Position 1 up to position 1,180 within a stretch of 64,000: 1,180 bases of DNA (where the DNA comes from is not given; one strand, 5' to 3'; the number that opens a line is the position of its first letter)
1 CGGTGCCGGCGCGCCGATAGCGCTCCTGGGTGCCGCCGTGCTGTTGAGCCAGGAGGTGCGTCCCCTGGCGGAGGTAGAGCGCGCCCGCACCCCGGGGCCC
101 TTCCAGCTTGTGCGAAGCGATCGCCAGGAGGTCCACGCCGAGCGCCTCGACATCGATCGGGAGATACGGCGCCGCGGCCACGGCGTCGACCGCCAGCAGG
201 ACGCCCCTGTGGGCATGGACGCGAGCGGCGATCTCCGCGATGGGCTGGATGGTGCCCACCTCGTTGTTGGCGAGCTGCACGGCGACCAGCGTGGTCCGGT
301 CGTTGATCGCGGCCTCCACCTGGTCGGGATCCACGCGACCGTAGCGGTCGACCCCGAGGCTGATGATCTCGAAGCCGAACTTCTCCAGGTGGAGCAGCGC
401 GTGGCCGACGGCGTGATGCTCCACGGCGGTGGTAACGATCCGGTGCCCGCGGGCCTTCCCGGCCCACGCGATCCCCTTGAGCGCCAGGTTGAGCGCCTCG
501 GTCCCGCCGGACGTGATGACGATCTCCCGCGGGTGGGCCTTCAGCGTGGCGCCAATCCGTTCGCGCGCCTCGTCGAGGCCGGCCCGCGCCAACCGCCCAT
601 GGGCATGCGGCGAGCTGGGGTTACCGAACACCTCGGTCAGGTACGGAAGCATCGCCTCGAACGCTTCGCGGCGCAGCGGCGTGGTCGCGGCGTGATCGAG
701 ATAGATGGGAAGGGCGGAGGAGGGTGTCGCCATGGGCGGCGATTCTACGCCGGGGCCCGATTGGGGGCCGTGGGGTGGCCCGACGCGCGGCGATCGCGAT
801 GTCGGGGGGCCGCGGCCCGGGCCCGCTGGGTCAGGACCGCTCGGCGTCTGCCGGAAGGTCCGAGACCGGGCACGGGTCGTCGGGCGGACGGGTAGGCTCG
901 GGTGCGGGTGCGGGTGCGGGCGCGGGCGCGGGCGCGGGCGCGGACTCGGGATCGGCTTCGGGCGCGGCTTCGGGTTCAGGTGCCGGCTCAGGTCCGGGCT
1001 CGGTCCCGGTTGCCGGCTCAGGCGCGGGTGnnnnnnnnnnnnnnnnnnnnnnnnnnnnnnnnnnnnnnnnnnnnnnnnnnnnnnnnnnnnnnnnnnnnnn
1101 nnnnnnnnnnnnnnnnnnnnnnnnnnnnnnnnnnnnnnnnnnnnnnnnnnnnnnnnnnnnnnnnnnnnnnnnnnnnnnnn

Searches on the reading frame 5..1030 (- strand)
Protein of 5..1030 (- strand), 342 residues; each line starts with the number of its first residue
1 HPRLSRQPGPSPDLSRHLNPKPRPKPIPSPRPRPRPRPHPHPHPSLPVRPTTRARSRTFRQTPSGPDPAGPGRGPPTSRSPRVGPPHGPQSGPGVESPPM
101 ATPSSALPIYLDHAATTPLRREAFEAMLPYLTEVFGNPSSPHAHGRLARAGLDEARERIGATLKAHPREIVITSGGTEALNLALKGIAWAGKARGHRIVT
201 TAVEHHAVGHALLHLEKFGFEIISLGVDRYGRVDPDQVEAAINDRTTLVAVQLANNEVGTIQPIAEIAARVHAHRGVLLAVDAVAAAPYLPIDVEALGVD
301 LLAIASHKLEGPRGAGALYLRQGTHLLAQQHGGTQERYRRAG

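Call 51: search_protein_families(library=pfam, proteins=[window:5-1030:-], max_evalue=0.00001)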
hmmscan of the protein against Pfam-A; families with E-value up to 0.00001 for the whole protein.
window:5-1030:- (342 aa): 2 families
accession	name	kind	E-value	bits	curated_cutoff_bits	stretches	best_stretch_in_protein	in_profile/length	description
PF00266.25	Aminotran_5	-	1.5e-55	189.2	21.5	1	109-322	1-215/371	Aminotransferase class-V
PF01041.23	DegT_DnrJ_EryC1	-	3.1e-06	27.1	19.8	1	170-286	42-149/360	DegT/DnrJ/EryC1/StrS aminotransferase family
